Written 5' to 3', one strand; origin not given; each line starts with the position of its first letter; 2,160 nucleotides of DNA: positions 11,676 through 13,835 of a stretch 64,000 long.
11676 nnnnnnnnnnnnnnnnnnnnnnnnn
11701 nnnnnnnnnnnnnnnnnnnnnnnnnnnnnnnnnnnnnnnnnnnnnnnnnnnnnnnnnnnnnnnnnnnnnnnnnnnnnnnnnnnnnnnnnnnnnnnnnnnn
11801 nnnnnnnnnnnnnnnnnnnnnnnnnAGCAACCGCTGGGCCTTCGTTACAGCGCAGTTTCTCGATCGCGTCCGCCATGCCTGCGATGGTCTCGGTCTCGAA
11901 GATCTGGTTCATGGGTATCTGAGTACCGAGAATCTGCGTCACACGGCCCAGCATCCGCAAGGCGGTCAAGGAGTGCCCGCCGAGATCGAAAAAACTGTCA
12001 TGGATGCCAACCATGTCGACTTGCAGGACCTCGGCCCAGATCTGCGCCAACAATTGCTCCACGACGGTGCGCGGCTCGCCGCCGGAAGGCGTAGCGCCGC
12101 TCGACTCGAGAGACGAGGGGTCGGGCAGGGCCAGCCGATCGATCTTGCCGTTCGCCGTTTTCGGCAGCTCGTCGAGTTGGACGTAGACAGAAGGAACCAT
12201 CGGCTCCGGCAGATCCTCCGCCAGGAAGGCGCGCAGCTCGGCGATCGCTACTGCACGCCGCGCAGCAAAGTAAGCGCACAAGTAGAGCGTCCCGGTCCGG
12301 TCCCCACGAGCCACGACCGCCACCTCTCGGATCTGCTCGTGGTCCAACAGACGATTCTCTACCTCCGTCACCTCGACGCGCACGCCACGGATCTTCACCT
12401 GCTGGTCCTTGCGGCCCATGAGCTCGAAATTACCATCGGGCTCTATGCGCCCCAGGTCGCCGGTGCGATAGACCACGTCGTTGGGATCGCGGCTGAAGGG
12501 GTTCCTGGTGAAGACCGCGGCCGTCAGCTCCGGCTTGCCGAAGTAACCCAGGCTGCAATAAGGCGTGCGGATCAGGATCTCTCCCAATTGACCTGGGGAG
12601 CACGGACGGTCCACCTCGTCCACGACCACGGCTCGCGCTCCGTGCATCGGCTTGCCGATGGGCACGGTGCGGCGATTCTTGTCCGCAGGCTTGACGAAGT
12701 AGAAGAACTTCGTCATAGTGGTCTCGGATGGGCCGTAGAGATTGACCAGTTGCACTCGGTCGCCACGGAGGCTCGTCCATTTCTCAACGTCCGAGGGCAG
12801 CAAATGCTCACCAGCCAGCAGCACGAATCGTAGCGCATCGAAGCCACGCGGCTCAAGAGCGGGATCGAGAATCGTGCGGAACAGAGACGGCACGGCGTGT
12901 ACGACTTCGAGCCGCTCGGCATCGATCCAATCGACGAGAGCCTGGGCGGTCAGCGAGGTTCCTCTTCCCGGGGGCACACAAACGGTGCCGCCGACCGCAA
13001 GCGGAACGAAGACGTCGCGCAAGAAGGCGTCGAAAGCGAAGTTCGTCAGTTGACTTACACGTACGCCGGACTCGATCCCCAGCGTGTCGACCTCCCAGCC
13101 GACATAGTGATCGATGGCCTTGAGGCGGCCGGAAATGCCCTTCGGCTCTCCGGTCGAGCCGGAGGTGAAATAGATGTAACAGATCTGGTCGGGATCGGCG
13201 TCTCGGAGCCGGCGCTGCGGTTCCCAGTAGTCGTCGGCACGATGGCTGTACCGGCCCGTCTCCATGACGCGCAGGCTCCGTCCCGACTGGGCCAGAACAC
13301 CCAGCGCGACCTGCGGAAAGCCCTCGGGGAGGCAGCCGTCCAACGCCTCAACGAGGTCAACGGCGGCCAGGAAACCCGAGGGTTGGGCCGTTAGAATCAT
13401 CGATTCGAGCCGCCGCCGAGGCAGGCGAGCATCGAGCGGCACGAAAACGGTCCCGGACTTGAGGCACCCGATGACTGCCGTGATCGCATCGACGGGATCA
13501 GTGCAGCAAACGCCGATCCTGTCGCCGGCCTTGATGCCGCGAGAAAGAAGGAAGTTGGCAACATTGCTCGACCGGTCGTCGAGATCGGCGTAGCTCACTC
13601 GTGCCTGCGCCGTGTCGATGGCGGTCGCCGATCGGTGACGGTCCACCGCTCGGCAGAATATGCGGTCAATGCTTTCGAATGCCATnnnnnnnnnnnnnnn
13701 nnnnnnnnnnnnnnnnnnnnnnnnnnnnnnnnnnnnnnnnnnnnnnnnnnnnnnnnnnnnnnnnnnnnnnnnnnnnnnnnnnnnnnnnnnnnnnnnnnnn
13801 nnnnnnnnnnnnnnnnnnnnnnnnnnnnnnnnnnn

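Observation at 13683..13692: Proteins are split between C and A domains (stop-gata-ATG), not at PCP|C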

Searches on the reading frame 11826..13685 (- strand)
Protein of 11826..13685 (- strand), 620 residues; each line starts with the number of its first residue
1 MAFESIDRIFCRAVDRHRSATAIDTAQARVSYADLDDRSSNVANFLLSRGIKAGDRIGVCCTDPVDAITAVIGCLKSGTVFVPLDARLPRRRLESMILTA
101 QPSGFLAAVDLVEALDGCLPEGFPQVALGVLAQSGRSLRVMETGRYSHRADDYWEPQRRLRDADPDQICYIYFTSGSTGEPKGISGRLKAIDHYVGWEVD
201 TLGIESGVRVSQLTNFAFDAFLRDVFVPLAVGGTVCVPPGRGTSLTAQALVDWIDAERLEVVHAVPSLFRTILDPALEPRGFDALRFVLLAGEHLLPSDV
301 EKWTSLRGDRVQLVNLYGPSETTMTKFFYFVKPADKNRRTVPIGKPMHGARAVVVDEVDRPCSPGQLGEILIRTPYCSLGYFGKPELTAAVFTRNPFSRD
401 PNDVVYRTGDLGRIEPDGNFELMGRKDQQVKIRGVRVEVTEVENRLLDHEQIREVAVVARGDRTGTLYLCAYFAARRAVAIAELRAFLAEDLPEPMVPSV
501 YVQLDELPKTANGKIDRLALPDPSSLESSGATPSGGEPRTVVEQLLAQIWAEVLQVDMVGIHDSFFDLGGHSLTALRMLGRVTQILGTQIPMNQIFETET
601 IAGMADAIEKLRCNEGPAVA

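Call 44: find_homologous_proteins(query=window:12096-13685:-, max_evalue=1e-40)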
Query window:12096-13685:- (530 aa): 1129 proteins with E <= 1e-40 among 8000 candidates; the best 120 are listed.
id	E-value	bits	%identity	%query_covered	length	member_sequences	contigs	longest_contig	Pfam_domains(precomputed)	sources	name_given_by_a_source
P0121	1.3e-174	600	52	98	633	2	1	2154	PF00550.32,PF00501.35,PF13193.13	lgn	-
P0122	1.7e-173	596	52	98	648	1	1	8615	PF00550.32,PF00501.35,PF13193.13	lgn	-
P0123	1.9e-172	593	51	98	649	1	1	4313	PF00550.32,PF00501.35,PF13193.13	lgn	-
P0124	6.0e-172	591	51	99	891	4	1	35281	PF00550.32,PF00501.35,PF13193.13,PF00975.27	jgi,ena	-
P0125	9.0e-172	591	51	99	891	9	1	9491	PF00550.32,PF00501.35,PF13193.13,PF00975.27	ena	-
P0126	1.7e-171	590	50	99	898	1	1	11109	PF00550.32,PF00501.35,PF13193.13,PF00975.27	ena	-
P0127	1.9e-170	586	49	99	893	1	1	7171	PF00550.32,PF00501.35,PF13193.13,PF00975.27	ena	-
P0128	3.8e-170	585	52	98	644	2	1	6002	PF00550.32,PF00501.35,PF13193.13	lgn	-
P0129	3.8e-169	582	50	99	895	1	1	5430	PF00550.32,PF00501.35,PF13193.13,PF00975.27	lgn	-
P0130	5.7e-169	581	51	99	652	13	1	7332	PF00550.32,PF00501.35,PF13193.13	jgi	jgi:amino acid adenylation domain-containing protein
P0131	6.2e-169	581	52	100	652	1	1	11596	PF00550.32,PF00501.35,PF13193.13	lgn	-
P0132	1.1e-168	580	51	99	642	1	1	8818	PF00550.32,PF00501.35,PF13193.13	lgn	-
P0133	2.1e-168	579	49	99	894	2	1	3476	PF00550.32,PF00501.35,PF13193.13,PF00975.27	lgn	-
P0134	3.1e-168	579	50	99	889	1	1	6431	PF00550.32,PF00501.35,PF13193.13,PF00975.27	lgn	-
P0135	3.7e-168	579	49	99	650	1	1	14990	PF00550.32,PF00501.35,PF13193.13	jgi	jgi:amino acid adenylation domain-containing protein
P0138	1.5e-167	577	50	99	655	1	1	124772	PF00550.32,PF00501.35,PF13193.13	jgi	jgi:amino acid adenylation domain-containing protein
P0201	5.8e-159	548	47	98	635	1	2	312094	PF00550.32,PF00501.35,PF13193.13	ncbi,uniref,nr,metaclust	ncbi:non-ribosomal peptide synthetase [Mastigocoleus testarum]|uniref:Carrier domain-containing prot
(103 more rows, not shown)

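Call 45: find_encoding_contigs(protein=P0201, flank=10000, max_places=2)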
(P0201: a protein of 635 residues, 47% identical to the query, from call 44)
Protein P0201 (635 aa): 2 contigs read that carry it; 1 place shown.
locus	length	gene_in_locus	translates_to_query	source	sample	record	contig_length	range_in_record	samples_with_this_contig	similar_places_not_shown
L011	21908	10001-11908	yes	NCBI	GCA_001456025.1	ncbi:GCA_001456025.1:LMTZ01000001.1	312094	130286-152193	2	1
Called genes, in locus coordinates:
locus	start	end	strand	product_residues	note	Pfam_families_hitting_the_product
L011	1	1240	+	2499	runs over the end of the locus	PF00109:ketoacyl-synt, PF02801:Ketoacyl-synt_C, PF16197:KAsynt_C_assoc, PF22336:RhiE-like_linker, PF22621:CurL-like_PKS_C, PF00698:Acyl_transf_1, PF00550:PP-binding, PF23297:ACP_SdgA_C, +10 more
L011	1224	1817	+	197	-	PF20680:DUF6817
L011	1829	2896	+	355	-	PF02668:TauD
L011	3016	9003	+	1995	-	PF00668:Condensation, PF00501:AMP-binding, PF13193:AMP-binding_C, PF00550:PP-binding, PF00668:Condensation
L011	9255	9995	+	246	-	PF01177:Asp_Glu_race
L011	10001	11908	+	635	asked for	PF00501:AMP-binding, PF13193:AMP-binding_C, PF00550:PP-binding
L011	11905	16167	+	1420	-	PF18563:TubC_N, PF00668:Condensation, PF00501:AMP-binding, PF13193:AMP-binding_C, PF00550:PP-binding, PF00561:Abhydrolase_1 (weak), PF00975:Thioesterase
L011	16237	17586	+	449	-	-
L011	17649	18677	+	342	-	PF02668:TauD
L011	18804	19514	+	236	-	PF00005:ABC_tran, PF02463:SMC_N (weak), PF13304:AAA_21 (weak)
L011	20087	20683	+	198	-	PF18135:Type_ISP_C, PF00550:PP-binding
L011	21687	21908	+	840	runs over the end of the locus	PF25546:DUF7925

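Call 46: find_encoding_contigs(protein=P0138, flank=10000, max_places=2)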
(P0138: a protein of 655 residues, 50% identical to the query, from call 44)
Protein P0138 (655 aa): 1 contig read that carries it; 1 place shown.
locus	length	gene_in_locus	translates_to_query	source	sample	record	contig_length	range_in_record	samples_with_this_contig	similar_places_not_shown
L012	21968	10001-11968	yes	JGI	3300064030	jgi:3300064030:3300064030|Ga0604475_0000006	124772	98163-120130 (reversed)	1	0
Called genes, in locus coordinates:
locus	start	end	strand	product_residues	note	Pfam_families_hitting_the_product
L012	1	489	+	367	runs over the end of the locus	PF00291:PALP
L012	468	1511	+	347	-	PF02423:OCD_Mu_crystall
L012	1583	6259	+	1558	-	PF00668:Condensation, PF00501:AMP-binding, PF13193:AMP-binding_C, PF00550:PP-binding, PF00668:Condensation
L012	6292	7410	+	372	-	PF00296:Bac_luciferase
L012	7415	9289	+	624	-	PF13522:GATase_6, PF13537:GATase_7, PF12481:DUF3700 (weak), PF00733:Asn_synthase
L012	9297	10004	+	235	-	PF01177:Asp_Glu_race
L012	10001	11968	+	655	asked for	PF00501:AMP-binding, PF13193:AMP-binding_C, PF00550:PP-binding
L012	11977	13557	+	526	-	PF00668:Condensation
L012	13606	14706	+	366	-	PF02668:TauD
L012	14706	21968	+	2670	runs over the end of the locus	-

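Call 52: find_related_loci(query=A1, collection=genome_contigs, flank=10000)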
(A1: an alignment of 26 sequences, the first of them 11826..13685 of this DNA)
Query A1 (620 aa) in genome_contigs; peptide patterns used: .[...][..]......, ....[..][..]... (x = any residue, [..] = any of these).
600 stretches matched a pattern (row limit reached: there are more); 600 encode a relative of the query (tblastn E <= 1e-3); the best 80 are kept; 79 distinct loci.
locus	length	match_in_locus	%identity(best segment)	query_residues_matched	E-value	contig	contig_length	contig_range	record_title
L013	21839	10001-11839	48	1-616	0e+0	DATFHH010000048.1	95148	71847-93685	MAG TPA_asm: Pyrinomonadaceae bacterium isolate SMAG_U8684 k141_224847, whole genome shotgun sequence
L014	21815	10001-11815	48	6-612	0e+0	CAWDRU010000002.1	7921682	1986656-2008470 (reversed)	MAG: Blastocatellia bacterium isolate MFD04935.bin.1.50 genome assembly, contig: contig_540, whole genome shotgun sequen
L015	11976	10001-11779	46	6-618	2e-179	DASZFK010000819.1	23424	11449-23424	MAG TPA_asm: Candidatus Angelobacter sp. isolate SMAG_U6520 k141_593557, whole genome shotgun sequence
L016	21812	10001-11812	44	9-620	2e-166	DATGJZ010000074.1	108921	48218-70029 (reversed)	MAG TPA_asm: Candidatus Angelobacter sp. isolate SMAG_U9846 k141_42718, whole genome shotgun sequence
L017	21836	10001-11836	46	1-614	3e-163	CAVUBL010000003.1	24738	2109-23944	MAG: uncultured Acidobacteriota bacterium isolate MFD05684.bin.1.267 genome assembly, contig: contig_107555, whole genom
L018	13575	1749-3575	40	1-614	1e-161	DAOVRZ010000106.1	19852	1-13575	MAG TPA_asm: Halanaerobiales bacterium isolate CSMAG_1614 CSMAG_1614_k141_1592884_length_19852_cov_67.6505, whole genome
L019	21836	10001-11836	43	4-616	1e-161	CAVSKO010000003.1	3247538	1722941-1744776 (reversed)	MAG: Blastocatellia bacterium isolate MFD09212.bin.1.217 genome assembly, contig: contig_750, whole genome shotgun seque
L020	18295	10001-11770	48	1-610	4e-174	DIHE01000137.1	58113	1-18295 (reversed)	MAG TPA_asm: Holophagales bacterium UBA5704 UBA5704_contig_227, whole genome shotgun sequence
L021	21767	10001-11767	40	22-609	5e-156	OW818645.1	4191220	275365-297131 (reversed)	metagenome genome assembly, chromosome: 1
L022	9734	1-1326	53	176-620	2e-150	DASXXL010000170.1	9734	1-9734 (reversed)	MAG TPA_asm: Pyrinomonadaceae bacterium isolate SMAG_U4797 k141_552232, whole genome shotgun sequence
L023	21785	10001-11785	39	1-608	1e-149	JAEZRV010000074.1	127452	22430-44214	MAG: Bacillota bacterium isolate OH_PDB_205 k127_1348443, whole genome shotgun sequence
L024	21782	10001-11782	44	1-609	4e-144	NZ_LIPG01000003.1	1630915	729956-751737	Streptomyces sp. CB02058 scaffold3, whole genome shotgun sequence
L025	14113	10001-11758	37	22-610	1e-139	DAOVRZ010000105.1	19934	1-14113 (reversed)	MAG TPA_asm: Halanaerobiales bacterium isolate CSMAG_1614 CSMAG_1614_k141_250550_length_19934_cov_55.9341, whole genome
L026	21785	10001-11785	43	1-609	5e-139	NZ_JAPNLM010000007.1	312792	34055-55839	Streptomyces sp. H27-S2 NODE_7_length_312792_cov_73.944516, whole genome shotgun sequence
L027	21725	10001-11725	39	17-615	1e-135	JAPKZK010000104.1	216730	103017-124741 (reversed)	MAG: Candidatus Aminicenantes bacterium isolate LacPavin_0920_SED2_MAG_46_26 LacPavin_0920_SED2_scaffold_298132, whole g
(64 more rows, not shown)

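Call 63: search_solved_structures(query=window:12096-13685:-, max_evalue=1e-30)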
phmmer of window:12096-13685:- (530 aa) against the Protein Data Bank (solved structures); distinct sequences matched with E-value up to 1e-30: 76 (the best 60 are shown).
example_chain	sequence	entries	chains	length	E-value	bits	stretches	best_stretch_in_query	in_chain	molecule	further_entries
6mfy_A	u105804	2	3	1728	4.5e-125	421.6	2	21-525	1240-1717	Linear gramicidin synthase subunit A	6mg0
6mfz_A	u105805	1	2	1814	5.6e-125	421.2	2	21-525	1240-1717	Linear gramicidin synthase subunit A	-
9be3_A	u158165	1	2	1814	5.6e-125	421.2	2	21-525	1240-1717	Linear gramicidin synthase subunit A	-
9be4_A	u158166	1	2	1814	5.6e-125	421.2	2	21-525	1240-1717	Linear gramicidin synthase subunit A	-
9meh_A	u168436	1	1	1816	5.7e-125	421.2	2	21-525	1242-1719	Linear gramicidin synthase subunit A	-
8xjz_C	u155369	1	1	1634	6.3e-91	308.9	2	14-523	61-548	Peptide synthetase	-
9bfd_B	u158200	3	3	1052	1.4e-76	261.6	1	164-525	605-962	Tyrocidine synthase 2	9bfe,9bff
4d4g_A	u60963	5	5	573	1e-73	252.1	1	158-524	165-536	APNAA1 | APNA A1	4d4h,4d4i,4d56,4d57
6p1j_A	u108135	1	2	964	2.2e-72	247.7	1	7-520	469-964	Txo2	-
9bfd_A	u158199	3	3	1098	2.8e-71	244.1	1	5-524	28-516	Tyrocidine synthase 1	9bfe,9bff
1amu_A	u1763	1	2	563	1.2e-70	242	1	167-524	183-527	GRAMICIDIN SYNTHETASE 1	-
6ea3_B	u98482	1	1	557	2.8e-69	237.5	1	11-524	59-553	adenylation domain of Fuscachelin synthetase component H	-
8jbr_A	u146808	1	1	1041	4.1e-69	236.9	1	6-524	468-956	McyA protein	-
2vsq_A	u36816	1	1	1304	3.1e-64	220.8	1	10-524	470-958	SURFACTIN SYNTHETASE SUBUNIT 3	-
5u89_A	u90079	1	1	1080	4e-64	220.5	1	8-524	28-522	Amino acid adenylation domain protein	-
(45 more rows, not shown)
